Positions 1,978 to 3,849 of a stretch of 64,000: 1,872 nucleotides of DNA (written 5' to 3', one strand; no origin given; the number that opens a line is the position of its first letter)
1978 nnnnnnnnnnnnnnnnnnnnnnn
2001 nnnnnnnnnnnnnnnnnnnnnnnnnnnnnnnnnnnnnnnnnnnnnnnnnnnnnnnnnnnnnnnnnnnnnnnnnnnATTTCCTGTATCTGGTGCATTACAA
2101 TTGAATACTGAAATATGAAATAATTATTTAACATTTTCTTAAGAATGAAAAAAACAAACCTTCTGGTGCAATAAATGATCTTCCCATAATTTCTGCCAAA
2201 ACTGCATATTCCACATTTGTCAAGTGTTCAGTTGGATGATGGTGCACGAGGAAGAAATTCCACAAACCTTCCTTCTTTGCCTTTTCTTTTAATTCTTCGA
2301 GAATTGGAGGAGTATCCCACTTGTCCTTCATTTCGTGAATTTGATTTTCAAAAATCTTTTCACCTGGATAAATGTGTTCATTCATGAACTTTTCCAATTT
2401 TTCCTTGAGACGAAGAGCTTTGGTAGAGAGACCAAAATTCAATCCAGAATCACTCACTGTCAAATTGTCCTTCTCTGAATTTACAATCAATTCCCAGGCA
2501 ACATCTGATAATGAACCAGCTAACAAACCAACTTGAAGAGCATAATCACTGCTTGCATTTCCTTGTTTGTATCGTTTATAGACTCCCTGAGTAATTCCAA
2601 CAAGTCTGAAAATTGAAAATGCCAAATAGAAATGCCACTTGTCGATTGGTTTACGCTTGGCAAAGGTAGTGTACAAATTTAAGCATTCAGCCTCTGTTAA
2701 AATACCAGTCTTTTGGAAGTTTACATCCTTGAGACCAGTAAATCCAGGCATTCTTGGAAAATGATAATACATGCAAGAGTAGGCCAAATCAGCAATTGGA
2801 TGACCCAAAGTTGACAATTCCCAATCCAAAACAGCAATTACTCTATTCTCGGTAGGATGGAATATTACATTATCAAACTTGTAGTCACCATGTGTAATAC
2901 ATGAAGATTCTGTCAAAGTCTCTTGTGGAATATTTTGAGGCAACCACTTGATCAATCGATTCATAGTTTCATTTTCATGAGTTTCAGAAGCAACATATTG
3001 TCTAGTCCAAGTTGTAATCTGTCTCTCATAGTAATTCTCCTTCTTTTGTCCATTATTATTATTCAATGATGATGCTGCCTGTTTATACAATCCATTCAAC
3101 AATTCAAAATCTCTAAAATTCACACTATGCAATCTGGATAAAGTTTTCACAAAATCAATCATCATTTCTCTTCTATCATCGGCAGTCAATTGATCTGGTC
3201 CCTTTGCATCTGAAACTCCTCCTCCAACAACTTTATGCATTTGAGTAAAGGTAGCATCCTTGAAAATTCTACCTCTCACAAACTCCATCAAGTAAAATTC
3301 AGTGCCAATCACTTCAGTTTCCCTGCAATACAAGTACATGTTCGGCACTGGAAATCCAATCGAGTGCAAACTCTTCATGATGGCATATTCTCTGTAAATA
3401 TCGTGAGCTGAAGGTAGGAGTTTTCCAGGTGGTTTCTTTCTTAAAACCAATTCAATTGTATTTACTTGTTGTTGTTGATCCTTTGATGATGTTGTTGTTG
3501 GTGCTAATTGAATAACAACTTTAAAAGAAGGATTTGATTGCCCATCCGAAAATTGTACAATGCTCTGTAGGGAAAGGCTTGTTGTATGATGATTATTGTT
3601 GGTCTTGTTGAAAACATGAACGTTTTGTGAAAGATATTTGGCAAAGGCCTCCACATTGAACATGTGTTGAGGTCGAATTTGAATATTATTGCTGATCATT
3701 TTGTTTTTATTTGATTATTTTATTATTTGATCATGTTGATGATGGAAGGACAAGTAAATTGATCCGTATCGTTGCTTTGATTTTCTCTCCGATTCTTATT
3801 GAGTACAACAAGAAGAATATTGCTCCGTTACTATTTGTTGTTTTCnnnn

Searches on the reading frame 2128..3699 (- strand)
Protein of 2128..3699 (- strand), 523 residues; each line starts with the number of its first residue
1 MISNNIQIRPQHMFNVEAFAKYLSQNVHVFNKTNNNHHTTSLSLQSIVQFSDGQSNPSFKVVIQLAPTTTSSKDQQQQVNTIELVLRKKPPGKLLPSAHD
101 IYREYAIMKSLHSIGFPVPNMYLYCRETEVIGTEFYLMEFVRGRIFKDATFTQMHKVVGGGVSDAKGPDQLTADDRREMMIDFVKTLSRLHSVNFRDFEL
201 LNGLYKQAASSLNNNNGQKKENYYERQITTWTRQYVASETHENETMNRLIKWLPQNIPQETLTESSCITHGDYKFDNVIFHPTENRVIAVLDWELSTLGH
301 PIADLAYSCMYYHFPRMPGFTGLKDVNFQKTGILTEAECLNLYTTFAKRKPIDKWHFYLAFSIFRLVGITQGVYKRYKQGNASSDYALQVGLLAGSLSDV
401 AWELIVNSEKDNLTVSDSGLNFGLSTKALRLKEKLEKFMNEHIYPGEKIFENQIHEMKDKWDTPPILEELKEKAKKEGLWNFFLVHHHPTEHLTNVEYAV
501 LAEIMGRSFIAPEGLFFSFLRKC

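Call 15: search_protein_families(library=pfam, proteins=[window:2128-3696:-], max_evalue=0.001)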
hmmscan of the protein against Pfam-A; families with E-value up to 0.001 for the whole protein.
window:2128-3696:- (522 aa): 2 families
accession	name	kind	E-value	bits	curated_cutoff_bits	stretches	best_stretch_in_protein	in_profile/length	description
PF01636.29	APH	-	2.7e-38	132.5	23.2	1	46-314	2-216/239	Phosphotransferase enzyme family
PF02958.26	EcKL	-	2.5e-06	27.5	22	1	200-307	155-260/294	Ecdysteroid kinase-like family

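Call 17: find_encoding_contigs(protein=window:2128-3699:-, flank=2000, max_places=3)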
Protein window:2128-3699:- (523 aa): no gene with exactly this product is on record in the collection.

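Call 18: find_homologous_proteins(query=window:2128-3696:-, max_evalue=1e-20)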
Query window:2128-3696:- (522 aa): 7920 proteins with E <= 1e-20 among 8000 candidates; the best 120 are listed.
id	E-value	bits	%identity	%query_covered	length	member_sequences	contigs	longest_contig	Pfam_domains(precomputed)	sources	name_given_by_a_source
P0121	0.0e+0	1185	98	100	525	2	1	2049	PF02958.27,PF01636.30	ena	-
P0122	5.0e-226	769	64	97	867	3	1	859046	PF02770.25,PF00441.30,PF08028.17,PF02771.22,PF02958.27,PF01636.30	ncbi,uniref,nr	ncbi:hypothetical protein FDP41_011713 [Naegleria fowleri]|uniref:Acyl-CoA dehydrogenase family memb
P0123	4.9e-218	743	64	98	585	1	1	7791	PF02958.27,PF01636.30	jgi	-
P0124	2.6e-182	625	57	97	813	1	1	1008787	PF02770.25,PF00441.30,PF08028.17,PF02771.22,PF02958.27,PF01636.30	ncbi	ncbi:hypothetical protein ABK040_005425 [Willaertia magna]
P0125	2.7e-107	378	43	96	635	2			PF02770.25,PF02771.22,PF01636.30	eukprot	eukprot:TRINITY_DN1687_c1_g2_i3.p1 TRINITY_DN1687_c1_g2~~TRINITY_DN1687_c1_g2_i3.p1 ORF type:complet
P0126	1.4e-101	359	42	98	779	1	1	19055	PF02770.25,PF00441.30,PF08028.17,PF02771.22,PF02958.27,PF01636.30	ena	-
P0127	1.4e-101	359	42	90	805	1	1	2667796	PF02770.25,PF00441.30,PF08028.17,PF02771.22,PF01636.30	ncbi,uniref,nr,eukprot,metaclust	ncbi:acyl-Coenzyme A dehydrogenase [Capsaspora owczarzaki ATCC 30864]|uniref:Acyl-CoA dehydrogenase 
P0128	2.8e-101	358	41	97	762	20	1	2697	PF02770.25,PF00441.30,PF08028.17,PF02771.22,PF01633.27,PF01636.30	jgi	jgi:alkylation response protein AidB-like acyl-CoA dehydrogenase/aminoglycoside phosphotransferase (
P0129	4.5e-101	357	41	98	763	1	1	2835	PF02770.25,PF00441.30,PF08028.17,PF02771.22,PF01163.29,PF01636.30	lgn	-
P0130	2.1e-100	355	42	95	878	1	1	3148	PF00887.25,PF02770.25,PF00441.30,PF08028.17,PF02771.22,PF01636.30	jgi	jgi:acyl-CoA dehydrogenase family protein 11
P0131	6.2e-99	350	40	98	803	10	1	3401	PF02770.25,PF00441.30,PF08028.17,PF02771.22,PF02958.27,PF01636.30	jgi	-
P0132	9.8e-99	349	40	97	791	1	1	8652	PF02770.25,PF00441.30,PF08028.17,PF02771.22,PF01636.30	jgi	jgi:alkylation response protein AidB-like acyl-CoA dehydrogenase/aminoglycoside phosphotransferase (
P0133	1.4e-98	349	41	97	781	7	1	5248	PF02770.25,PF00441.30,PF08028.17,PF02771.22,PF02958.27,PF01636.30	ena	-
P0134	5.4e-97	344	42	97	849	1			PF00887.25,PF02770.25,PF00441.30,PF08028.17,PF02771.22,PF02958.27,PF01636.30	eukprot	eukprot:gene1636-12761_t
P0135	1.7e-96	342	41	98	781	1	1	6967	PF02770.25,PF00441.30,PF08028.17,PF02771.22,PF01636.30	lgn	-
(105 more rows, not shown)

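Call 43: list_cluster_members(proteins=[P0121])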
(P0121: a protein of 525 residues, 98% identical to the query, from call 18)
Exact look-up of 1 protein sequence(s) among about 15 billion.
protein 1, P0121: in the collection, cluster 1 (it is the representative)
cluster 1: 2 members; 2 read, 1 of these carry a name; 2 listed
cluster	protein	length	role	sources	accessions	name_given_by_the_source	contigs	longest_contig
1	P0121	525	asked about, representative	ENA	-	-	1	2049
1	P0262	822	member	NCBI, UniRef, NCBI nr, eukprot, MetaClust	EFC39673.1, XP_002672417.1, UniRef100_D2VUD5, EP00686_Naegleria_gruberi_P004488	acyl-CoA dehydrogenase family member [Naegleria gruberi] | Acyl-CoA dehydrogenase family member 11 n=1 Tax=Naegleria gruberi TaxID=5762 ... | XP_002672417.1 acyl-CoA dehydrogenase family member [Naegleria gruberi strain NEG-M]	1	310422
